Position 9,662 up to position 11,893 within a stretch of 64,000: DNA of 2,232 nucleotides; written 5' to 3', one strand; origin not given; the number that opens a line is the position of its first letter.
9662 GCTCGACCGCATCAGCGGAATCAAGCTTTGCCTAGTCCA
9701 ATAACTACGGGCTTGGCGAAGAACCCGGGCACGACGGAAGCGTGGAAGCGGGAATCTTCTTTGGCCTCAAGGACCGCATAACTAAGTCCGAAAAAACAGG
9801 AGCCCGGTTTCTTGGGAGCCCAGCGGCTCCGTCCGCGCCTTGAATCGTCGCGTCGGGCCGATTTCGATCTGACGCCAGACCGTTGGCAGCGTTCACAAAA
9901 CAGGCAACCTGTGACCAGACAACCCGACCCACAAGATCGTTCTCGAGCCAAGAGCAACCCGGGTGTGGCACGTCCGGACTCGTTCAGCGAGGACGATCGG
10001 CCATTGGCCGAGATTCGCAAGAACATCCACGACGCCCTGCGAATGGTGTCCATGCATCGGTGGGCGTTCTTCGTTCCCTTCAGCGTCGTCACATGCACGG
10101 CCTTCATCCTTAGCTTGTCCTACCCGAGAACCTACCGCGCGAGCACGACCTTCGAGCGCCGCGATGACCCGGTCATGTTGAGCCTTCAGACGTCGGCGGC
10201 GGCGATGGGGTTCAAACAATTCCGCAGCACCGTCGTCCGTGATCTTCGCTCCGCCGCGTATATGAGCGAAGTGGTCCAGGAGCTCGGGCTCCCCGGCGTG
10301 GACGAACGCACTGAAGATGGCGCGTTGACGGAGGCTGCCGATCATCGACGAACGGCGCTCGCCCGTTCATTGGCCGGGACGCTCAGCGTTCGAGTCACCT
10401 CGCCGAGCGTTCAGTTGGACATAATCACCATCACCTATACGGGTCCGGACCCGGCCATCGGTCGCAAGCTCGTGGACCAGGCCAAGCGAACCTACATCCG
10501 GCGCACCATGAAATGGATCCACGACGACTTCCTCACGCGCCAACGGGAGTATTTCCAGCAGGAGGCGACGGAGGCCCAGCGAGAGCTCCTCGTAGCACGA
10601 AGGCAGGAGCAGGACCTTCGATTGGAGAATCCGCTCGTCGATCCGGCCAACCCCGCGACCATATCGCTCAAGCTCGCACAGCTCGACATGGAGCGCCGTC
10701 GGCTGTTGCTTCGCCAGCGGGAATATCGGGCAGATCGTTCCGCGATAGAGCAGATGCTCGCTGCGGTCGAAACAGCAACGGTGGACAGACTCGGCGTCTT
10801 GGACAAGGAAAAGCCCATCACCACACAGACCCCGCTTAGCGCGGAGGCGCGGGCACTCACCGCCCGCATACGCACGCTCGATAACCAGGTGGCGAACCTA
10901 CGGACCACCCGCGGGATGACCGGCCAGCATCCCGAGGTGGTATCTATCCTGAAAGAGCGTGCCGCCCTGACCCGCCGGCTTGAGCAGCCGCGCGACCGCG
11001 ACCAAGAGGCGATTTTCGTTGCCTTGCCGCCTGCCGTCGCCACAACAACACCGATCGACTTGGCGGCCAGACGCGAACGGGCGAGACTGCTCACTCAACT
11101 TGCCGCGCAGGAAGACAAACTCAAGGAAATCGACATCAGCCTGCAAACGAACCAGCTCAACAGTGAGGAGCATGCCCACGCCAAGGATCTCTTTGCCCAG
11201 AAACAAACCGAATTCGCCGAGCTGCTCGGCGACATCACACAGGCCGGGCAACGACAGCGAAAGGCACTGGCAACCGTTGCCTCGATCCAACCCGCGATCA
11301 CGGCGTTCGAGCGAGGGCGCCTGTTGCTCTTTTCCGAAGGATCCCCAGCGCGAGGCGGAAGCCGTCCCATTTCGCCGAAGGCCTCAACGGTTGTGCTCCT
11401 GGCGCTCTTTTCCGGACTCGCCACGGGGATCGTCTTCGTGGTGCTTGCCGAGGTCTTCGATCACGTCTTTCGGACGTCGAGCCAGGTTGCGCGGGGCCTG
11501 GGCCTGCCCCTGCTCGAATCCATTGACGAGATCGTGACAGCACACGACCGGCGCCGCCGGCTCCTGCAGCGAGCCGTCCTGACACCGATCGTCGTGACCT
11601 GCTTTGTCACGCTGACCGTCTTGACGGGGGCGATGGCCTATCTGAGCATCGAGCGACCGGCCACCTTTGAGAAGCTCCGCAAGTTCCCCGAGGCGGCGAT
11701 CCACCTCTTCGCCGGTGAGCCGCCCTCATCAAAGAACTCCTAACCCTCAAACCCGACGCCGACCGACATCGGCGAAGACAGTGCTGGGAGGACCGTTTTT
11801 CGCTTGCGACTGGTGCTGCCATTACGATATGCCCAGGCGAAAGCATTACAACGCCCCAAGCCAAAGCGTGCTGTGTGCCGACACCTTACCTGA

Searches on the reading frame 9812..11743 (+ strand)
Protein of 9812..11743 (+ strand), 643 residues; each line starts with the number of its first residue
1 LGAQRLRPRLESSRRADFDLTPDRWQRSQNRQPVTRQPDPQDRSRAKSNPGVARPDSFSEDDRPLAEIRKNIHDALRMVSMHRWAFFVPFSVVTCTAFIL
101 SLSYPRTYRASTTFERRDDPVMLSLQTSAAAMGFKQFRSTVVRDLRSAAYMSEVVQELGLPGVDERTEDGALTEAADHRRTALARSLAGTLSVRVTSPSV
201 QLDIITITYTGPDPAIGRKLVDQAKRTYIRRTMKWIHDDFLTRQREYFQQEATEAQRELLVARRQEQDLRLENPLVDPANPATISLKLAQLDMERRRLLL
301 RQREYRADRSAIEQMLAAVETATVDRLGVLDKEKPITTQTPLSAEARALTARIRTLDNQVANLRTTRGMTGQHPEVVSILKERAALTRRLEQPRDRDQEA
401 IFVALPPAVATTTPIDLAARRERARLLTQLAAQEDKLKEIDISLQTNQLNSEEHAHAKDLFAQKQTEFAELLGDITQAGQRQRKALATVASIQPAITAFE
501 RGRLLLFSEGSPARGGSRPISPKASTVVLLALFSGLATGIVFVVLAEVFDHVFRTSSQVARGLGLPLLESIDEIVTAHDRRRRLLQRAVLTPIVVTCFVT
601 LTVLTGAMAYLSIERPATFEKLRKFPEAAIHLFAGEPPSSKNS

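Call 52: search_protein_families(library=ncbifam, proteins=[window:9812-11743:+], max_evalue=1e-10)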
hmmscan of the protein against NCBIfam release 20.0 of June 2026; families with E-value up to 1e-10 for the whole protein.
window:9812-11743:+ (643 aa): 1 family
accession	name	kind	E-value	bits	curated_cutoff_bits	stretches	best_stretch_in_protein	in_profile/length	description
TIGR03007.1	pepcterm_ChnLen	equivalog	3.5e-20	71.7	278.85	1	72-605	3-494/498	XrtA system polysaccharide chain length determinant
